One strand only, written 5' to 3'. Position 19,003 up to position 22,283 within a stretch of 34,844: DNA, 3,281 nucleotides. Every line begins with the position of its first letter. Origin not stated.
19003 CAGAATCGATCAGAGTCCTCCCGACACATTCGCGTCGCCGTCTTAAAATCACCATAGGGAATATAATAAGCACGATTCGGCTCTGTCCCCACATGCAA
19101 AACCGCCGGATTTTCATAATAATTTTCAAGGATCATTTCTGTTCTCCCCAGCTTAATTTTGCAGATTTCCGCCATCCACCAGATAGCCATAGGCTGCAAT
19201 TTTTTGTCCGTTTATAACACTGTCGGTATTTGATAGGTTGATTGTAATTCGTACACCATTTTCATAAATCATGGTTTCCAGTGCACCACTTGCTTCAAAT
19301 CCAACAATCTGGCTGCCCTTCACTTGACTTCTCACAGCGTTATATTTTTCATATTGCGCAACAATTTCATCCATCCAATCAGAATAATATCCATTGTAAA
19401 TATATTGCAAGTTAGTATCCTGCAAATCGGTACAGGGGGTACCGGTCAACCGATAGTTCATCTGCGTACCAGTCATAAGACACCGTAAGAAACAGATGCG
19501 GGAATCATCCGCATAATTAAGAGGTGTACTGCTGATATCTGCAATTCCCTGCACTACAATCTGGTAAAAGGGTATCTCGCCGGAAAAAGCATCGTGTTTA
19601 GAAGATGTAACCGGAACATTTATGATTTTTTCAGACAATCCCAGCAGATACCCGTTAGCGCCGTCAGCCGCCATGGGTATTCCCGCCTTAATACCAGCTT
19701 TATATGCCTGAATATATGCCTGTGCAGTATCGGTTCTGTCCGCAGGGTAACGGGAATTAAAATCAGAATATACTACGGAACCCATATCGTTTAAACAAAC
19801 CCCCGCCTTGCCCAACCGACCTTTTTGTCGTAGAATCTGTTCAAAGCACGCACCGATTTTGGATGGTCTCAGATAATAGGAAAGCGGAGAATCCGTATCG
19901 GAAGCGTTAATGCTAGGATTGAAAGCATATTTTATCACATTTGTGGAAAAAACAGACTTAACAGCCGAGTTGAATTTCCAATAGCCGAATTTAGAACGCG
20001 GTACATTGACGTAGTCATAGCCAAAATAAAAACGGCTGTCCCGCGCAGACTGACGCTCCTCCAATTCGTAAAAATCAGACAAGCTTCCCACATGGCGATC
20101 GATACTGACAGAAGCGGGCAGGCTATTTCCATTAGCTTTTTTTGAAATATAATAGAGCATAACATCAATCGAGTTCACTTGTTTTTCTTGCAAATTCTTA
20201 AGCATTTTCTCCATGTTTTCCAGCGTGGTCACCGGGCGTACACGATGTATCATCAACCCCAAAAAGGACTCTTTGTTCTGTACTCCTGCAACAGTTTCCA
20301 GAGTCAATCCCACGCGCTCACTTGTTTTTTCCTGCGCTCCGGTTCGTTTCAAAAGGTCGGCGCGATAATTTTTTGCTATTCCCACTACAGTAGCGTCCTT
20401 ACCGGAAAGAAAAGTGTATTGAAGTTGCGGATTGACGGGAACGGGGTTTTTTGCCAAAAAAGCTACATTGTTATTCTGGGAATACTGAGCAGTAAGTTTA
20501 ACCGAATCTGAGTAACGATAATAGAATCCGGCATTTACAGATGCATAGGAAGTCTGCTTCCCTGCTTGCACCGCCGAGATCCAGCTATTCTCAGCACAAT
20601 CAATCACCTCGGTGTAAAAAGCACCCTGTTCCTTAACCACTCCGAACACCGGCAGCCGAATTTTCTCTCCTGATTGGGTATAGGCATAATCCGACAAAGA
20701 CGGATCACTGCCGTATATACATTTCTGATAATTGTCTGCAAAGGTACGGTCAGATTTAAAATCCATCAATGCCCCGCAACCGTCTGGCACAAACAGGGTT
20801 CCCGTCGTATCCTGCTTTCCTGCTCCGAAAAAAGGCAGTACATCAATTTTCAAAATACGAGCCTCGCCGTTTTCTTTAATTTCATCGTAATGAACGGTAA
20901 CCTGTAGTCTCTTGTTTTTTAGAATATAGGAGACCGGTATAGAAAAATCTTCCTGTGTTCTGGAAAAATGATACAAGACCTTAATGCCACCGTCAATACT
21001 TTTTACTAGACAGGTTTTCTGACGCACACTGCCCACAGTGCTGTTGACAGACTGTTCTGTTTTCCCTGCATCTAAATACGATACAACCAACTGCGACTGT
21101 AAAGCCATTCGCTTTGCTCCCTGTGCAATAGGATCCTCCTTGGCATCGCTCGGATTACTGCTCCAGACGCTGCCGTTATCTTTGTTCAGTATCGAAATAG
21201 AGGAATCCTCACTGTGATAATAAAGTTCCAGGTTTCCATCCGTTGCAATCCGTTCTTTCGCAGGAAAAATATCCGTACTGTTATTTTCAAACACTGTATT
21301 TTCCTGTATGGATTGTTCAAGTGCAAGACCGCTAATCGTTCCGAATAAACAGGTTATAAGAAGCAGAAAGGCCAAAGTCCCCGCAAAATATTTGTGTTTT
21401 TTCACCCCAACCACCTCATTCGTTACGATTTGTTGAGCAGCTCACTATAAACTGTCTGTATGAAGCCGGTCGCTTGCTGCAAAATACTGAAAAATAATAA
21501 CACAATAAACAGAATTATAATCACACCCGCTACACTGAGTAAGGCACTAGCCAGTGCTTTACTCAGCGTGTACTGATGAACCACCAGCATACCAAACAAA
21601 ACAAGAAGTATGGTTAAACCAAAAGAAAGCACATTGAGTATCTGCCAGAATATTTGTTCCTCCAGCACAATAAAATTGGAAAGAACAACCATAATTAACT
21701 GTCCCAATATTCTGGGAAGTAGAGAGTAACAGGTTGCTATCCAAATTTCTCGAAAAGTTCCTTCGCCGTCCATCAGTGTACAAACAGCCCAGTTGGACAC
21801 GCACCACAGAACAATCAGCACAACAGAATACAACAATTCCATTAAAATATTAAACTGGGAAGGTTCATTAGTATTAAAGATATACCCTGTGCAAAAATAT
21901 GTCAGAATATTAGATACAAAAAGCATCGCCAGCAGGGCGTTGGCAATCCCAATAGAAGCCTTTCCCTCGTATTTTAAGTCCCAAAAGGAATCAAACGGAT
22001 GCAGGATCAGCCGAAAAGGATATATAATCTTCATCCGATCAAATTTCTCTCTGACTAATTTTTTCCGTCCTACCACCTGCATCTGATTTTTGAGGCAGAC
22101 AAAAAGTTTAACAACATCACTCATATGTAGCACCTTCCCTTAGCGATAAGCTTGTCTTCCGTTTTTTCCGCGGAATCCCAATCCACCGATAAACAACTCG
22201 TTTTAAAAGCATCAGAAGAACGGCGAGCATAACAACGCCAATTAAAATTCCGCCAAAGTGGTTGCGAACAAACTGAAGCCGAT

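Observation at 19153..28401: Conserved-looking but uncharacterised module: giant CBM-bearing binding protein, two permeases, NHL/TPR anchor protein, Yip1 membrane protein and DUF5696-like exoprotein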

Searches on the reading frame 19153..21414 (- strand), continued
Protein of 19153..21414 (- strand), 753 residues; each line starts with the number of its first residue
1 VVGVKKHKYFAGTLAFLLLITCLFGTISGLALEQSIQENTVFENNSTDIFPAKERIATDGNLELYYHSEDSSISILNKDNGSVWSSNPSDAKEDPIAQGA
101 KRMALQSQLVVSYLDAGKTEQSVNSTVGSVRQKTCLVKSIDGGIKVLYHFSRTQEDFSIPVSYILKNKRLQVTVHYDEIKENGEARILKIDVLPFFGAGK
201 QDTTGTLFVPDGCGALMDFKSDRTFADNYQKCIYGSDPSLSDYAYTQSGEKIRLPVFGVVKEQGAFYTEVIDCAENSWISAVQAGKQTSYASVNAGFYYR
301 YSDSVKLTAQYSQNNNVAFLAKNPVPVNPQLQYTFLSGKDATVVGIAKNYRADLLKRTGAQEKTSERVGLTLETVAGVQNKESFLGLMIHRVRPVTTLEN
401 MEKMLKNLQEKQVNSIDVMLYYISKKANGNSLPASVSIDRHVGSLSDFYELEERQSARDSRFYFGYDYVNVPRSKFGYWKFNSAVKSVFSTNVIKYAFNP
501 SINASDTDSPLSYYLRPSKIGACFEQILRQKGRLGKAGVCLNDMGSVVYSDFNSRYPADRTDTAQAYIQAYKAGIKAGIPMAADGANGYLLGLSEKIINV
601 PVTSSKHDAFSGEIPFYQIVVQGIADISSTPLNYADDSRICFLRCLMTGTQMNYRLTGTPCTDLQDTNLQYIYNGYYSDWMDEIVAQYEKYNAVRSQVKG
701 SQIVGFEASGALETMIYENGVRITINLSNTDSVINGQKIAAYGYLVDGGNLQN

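Call 27: search_solved_structures(query=A1, max_evalue=10, show_alignments=3)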
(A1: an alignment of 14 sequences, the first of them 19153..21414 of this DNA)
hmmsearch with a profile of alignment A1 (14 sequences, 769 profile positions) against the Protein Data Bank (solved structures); distinct sequences matched with E-value up to 10: 8.
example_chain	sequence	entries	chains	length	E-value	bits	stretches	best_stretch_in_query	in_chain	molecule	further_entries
8rzk_A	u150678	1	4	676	2.3e-05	26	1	68-112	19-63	Conserved hypothetical periplasmic protein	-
8rzg_A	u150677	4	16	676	2.4e-05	26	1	68-112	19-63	Conserved hypothetical periplasmic protein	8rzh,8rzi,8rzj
5opq_A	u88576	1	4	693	2.7e-05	25.7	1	68-112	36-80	3,6-anhydro-D-galactosidase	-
5wzn_A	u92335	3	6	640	0.012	17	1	358-476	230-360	Alpha-N-acetylgalactosaminidase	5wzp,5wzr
5wzq_A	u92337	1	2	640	0.012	16.9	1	357-477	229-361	Alpha-N-acetylgalactosaminidase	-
2n3z_A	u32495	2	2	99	0.18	13.1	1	404-477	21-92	OR446 | De novo designed protein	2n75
4f21_A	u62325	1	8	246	0.94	10.7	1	414-467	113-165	Carboxylesterase/phospholipase family protein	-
7e1e_A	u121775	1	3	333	2.3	9.5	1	1-112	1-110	Serum lectin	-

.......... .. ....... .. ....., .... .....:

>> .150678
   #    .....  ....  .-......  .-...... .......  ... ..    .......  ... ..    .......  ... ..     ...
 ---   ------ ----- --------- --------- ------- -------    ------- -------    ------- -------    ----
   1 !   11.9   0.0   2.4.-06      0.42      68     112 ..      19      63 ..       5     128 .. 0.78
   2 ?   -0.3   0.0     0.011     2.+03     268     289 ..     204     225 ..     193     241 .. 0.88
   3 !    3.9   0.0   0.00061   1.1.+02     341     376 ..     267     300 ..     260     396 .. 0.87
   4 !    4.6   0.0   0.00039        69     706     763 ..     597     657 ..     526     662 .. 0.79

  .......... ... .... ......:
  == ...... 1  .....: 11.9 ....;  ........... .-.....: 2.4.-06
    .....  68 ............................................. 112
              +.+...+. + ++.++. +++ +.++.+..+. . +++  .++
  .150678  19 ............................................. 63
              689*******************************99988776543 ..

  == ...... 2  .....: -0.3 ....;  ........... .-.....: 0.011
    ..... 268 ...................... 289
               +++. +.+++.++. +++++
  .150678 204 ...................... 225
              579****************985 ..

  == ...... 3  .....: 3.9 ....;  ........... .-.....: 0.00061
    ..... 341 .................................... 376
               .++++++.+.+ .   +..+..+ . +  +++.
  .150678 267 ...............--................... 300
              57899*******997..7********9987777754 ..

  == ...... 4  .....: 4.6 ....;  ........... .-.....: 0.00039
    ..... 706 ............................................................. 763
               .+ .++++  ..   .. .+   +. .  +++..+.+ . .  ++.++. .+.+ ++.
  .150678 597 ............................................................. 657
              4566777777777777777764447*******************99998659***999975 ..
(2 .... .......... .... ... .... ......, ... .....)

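Call 29: search_protein_families(library=pfam, proteins=[L075:670-1677:+, L048:3-773:+, L003:18700-20658:+, L032:1474-2442:+, L013:18832-20379:+, L038:14388-17240:+, L003:13374-14468:+, L011:14288-15856:+, L076:15082-19857:+, L033:1911-2924:+], max_evalue=0.0001)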
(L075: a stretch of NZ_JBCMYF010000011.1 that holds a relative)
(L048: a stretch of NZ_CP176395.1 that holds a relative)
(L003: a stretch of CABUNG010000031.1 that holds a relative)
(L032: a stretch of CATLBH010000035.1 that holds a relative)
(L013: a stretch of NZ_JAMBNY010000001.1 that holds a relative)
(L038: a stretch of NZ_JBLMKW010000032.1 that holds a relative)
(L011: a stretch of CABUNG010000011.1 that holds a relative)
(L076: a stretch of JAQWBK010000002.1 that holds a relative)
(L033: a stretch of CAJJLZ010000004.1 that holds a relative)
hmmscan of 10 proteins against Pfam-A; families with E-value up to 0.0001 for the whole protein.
L075:670-1677:+ (336 aa): 4 families
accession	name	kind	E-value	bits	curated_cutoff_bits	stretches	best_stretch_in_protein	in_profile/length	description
PF13377.12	Peripla_BP_3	-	6.8e-34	117.8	26.5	1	175-333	1-164/167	Periplasmic binding protein-like domain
PF00532.27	Peripla_BP_1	-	1.3e-24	87.6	22.2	1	75-318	3-264/281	Periplasmic binding proteins and sugar binding domain of LacI family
PF13407.12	Peripla_BP_4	-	2.8e-16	60.3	35.1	1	76-282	1-218/258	Periplasmic binding protein domain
PF00356.27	LacI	-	9.3e-16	57.8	27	1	17-62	1-46/46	Bacterial regulatory proteins, lacI family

L048:3-773:+ (257 aa): 2 families
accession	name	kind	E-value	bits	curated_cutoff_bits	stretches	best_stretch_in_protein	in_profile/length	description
PF12833.13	HTH_18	-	3.9e-20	72.4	33.6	1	171-249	1-79/80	Helix-turn-helix domain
PF00165.29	HTH_AraC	-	3.1e-17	62.7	26.6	1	213-248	7-41/42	Bacterial regulatory helix-turn-helix proteins, AraC family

L003:18700-20658:+ (653 aa): 1 family
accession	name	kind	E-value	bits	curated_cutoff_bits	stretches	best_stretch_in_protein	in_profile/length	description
PF16126.11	DUF4838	-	1.4e-40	139.9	26.6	1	236-576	7-324/325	Domain of unknown function (DUF4838)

L032:1474-2442:+ (323 aa): 4 families
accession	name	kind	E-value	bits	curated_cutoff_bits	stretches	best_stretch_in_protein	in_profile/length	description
PF00005.33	ABC_tran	-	1.6e-34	119.9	25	1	41-189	1-136/137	ABC transporter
PF13304.12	AAA_21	-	4.7e-07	30.6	27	0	158-224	234-302/304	AAA domain, putative AbiEii toxin, Type IV TA system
PF04014.23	MazE_antitoxin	-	2.5e-05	24.5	24.7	1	284-312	12-41/48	Antidote-toxin recognition MazE, bacterial antitoxin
PF02463.25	SMC_N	-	6.5e-05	22.9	40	0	53-236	26-213/220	RecF/RecN/SMC N terminal domain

L013:18832-20379:+ (516 aa): 3 families
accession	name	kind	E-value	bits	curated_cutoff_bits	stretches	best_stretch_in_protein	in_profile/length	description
PF00251.26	Glyco_hydro_32N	-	1e-104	350.8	22.1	1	59-357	1-307/307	Glycosyl hydrolases family 32 N-terminal domain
PF08244.19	Glyco_hydro_32C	-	4.1e-31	108.6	21.9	1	360-511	1-158/158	Glycosyl hydrolases family 32 C terminal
PF04616.20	Glyco_hydro_43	-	1.1e-05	25.4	32.2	0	193-239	11-56/288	Glycosyl hydrolases family 43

L038:14388-17240:+ (951 aa): 5 families
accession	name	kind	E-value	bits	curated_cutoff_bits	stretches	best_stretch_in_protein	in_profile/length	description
PF18438.7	Glyco_hydro_38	-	4.5e-37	127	28.4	1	413-523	1-110/111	Glycosyl hydrolases family 38 C-terminal domain 1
PF01074.27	Glyco_hydro_38N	-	1.4e-34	120.2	25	1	12-277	1-257/270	Glycosyl hydrolases family 38 N-terminal domain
PF09261.16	Alpha-mann_mid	-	1.3e-13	51.3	31.1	1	303-396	5-96/96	Alpha mannosidase middle domain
PF07748.19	Glyco_hydro_38C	-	1.5e-11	45.4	25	1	563-789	1-200/206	Glycosyl hydrolases family 38 C-terminal domain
PF17677.7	Glyco_hydro38C2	-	1.7e-11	44.5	22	1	872-939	2-72/72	Glycosyl hydrolases family 38 C-terminal beta sandwich domain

L003:13374-14468:+ (365 aa): 0 families

L011:14288-15856:+ (523 aa): 0 families

L076:15082-19857:+ (1592 aa): 3 families
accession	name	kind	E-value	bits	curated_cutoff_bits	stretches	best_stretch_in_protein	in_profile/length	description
PF13472.12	Lipase_GDSL_2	-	7.3e-13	49.8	32.9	1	1259-1421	1-178/178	GDSL-like Lipase/Acylhydrolase family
PF00754.31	F5_F8_type_C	-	2.1e-08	34.8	28.2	0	651-724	11-79/127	F5/8 type C domain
PF00657.28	Lipase_GDSL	-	0.0001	23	23.6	0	1259-1334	3-90/208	GDSL-like Lipase/Acylhydrolase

L033:1911-2924:+ (338 aa): 1 family
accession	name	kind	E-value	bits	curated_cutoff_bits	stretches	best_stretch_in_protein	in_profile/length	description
PF00480.26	ROK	-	2.4e-47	162.3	22.9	1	35-319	2-290/294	ROK family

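Call 46: search_protein_families(library=pfam, alignment_id=A3, max_evalue=0.00001)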
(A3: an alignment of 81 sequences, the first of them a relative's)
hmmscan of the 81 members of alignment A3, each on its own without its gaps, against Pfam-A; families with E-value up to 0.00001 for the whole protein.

A. member 1, L006:78-1280:+ (401 aa): 2 families
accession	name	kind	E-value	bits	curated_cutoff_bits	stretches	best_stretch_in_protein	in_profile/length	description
PF21252.2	Glyco_hydro_109_C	-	1.9e-52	177.7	27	1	120-281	1-180/187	Glycosyl hydrolase 109, C-terminal domain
PF01408.29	GFO_IDH_MocA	-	1.4e-07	32.6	24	1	6-107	21-116/120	Oxidoreductase family, NAD-binding Rossmann fold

B. families by the number of members that match (of 81 scanned): 65 families (the first 25 are shown)
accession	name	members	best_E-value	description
PF16126.11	DUF4838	9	2.3e-42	Domain of unknown function (DUF4838)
PF00251.26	Glyco_hydro_32N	8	2.9e-89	Glycosyl hydrolases family 32 N-terminal domain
PF13377.12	Peripla_BP_3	5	1.1e-43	Periplasmic binding protein-like domain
PF18438.7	Glyco_hydro_38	5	3.8e-41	Glycosyl hydrolases family 38 C-terminal domain 1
PF00005.33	ABC_tran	5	1.5e-34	ABC transporter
PF01074.27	Glyco_hydro_38N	5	1.7e-33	Glycosyl hydrolases family 38 N-terminal domain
PF00532.27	Peripla_BP_1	5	1.2e-24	Periplasmic binding proteins and sugar binding domain of LacI family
PF04616.20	Glyco_hydro_43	5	2e-17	Glycosyl hydrolases family 43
PF09261.16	Alpha-mann_mid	5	1.8e-16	Alpha mannosidase middle domain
PF07748.19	Glyco_hydro_38C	5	4.3e-16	Glycosyl hydrolases family 38 C-terminal domain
PF17677.7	Glyco_hydro38C2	5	6.1e-13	Glycosyl hydrolases family 38 C-terminal beta sandwich domain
PF08244.19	Glyco_hydro_32C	4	3.3e-39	Glycosyl hydrolases family 32 C terminal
PF13472.12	Lipase_GDSL_2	4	5.2e-18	GDSL-like Lipase/Acylhydrolase family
PF00356.27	LacI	4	3.4e-17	Bacterial regulatory proteins, lacI family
PF16346.12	GH32_BT1760-like_C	4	2e-09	GH32, BT1760-like, C-terminal domain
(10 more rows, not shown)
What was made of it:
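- On CUT1 ABC importer: An ABC_tran gene lies nearby in about 5-7 related loci (calls 29, 46).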

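Call 67: search_protein_families(library=pfam, alignment_id=A1, max_evalue=10)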
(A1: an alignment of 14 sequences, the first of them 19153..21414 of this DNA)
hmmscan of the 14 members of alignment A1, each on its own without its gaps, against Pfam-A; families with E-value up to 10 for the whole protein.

A. member 1, window:19153-21414:- (753 aa): 1 family
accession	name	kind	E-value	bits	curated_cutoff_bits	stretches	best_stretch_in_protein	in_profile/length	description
PF18952.6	DUF5696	-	3.8e-139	465.4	25.6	1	138-744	5-612/612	Family of unknown function (DUF5696)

B. families by the number of members that match (of 14 scanned): 11 families
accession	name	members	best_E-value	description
PF18952.6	DUF5696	14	7.3e-181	Family of unknown function (DUF5696)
PF25803.1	Spectrin_SYNE1_2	1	0.021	Nesprin-1, spectrin repeats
PF13101.12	DUF3945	1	0.024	Protein of unknown function (DUF3945)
PF17400.7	DUF5406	1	0.036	Family of unknown function (DUF5406)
PF23805.1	DUF7180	1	0.046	Family of unknown function (DUF7180)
PF06877.16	RraB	1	0.066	Regulator of ribonuclease activity B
PF05223.17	MecA_N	1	0.11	NTF2-like N-terminal transpeptidase domain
PF22375.1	Lgt1_N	1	0.16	Glucosyltransferase Lgt1, N-terminal domain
PF05823.17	Gp-FAR-1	1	0.19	Nematode fatty acid retinoid binding protein (Gp-FAR-1)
PF01660.22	Vmethyltransf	1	0.22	Viral methyltransferase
PF22411.1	Mre11_2nd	1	0.26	Mre11 nuclease, second domain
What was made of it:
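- On GH129 / GH101: No such hit for any of 14 family members, even at E<=10 (call 67).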

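Call 68: search_protein_representatives(alignment_id=A1)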
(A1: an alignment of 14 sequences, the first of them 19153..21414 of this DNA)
Query: 14 sequences, 769 profile positions. Proteins with E-value up to 0.001 (for the whole library): 6769; up to 1e-10: 5402; up to 1e-30: 4057. The best 150 are listed.
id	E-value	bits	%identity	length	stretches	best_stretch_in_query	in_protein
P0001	4.6e-261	884.8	-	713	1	65-766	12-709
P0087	3.4e-235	799.3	-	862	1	4-765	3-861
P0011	5.0e-231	785.5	-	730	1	1-767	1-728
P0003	7.8e-228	774.9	-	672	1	159-747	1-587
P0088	4.4e-213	726.1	-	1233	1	1-768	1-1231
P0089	3.7e-211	719.8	-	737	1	53-764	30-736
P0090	3.9e-209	713.1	-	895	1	9-767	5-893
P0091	4.7e-209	712.8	-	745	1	61-768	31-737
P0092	2.2e-208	710.6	-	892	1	2-764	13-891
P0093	2.8e-207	707.0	-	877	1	1-765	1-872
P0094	4.0e-207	706.4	-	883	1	4-765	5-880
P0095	1.4e-206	704.6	-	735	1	63-765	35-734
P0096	4.6e-206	702.9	-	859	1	6-766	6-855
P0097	4.6e-206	702.9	-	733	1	64-763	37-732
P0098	1.5e-205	701.2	-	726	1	68-766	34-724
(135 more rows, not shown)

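Call 69: find_encoding_contigs(protein=P0013, flank=10000, max_places=2)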
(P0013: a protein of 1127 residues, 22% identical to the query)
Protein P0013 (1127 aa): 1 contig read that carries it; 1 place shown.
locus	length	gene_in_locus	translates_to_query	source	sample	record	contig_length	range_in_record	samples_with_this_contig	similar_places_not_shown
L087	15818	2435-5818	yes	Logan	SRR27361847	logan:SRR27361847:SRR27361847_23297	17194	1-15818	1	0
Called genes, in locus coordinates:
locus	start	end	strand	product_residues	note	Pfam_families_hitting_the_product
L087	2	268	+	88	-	?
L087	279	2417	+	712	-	PF01436:NHL (faint), PF13432:TPR_16 (faint), PF04893:Yip1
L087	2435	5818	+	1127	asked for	PF18952:DUF5696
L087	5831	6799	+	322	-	PF00528:BPD_transp_1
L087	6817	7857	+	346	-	PF00528:BPD_transp_1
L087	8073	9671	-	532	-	PF13541:ChlI, PF00493:MCM (faint), PF01078:Mg_chelatase, PF07728:AAA_5, PF13335:Mg_chelatase_C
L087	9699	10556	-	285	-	PF05343:Peptidase_M42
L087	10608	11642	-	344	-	PF05343:Peptidase_M42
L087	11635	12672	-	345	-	PF05343:Peptidase_M42, PF01546:Peptidase_M20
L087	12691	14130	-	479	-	PF08245:Mur_ligase_M, PF02875:Mur_ligase_C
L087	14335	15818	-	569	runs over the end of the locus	PF01551:Peptidase_M23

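Call 70: find_encoding_contigs(protein=P0007, flank=10000, max_places=2)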
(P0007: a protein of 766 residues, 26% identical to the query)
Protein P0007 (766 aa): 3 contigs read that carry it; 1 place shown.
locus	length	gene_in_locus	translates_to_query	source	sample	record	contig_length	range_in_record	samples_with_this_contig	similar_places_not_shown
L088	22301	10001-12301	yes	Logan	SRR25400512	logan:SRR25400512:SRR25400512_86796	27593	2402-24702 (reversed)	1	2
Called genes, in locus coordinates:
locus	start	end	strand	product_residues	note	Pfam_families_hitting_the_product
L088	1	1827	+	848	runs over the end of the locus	PF14488:DUF4434, PF00041:fn3 (weak)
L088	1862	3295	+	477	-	-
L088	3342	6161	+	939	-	PF01547:SBP_bac_1, PF13416:SBP_bac_8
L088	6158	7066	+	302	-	PF00528:BPD_transp_1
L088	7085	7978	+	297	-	PF00528:BPD_transp_1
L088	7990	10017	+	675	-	PF01436:NHL (faint), PF04893:Yip1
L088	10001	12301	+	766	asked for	PF18952:DUF5696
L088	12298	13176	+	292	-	PF00528:BPD_transp_1 (weak)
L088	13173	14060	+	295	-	PF00528:BPD_transp_1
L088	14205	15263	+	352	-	PF01408:GFO_IDH_MocA, PF22725:GFO_IDH_MocA_C3, PF02894:GFO_IDH_MocA_C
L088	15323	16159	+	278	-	-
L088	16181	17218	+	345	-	PF01408:GFO_IDH_MocA, PF02894:GFO_IDH_MocA_C, PF22725:GFO_IDH_MocA_C3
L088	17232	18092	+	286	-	PF01261:AP_endonuc_2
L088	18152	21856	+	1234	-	PF14488:DUF4434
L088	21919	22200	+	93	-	-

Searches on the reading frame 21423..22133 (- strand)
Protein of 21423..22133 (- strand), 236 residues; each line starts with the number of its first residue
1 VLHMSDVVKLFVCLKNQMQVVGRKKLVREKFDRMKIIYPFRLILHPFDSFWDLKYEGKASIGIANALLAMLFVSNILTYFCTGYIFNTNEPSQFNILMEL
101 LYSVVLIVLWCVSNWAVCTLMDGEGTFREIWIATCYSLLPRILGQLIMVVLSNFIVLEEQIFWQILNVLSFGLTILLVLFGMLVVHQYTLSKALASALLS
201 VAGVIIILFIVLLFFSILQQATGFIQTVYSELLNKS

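Call 3: search_protein_families(library=pfam, proteins=[window:21423-22133:-], max_evalue=0.01)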
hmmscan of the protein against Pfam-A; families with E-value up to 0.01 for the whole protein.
window:21423-22133:- (236 aa): 1 family
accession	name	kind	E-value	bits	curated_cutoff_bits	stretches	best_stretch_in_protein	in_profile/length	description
PF04893.22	Yip1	-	1.8e-13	51.2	28.6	1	41-211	2-172/173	Yip1 domain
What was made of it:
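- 21423..22133 (-): Yip1-family five-helix membrane protein (236 aa). Pfam Yip1 E 1.8e-13 over the whole model (call 3).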

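Call 7: search_protein_families(library=ncbifam, proteins=[window:21423-22133:-], max_evalue=0.01)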
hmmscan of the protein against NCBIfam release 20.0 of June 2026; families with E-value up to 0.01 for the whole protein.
window:21423-22133:- (236 aa): 0 families
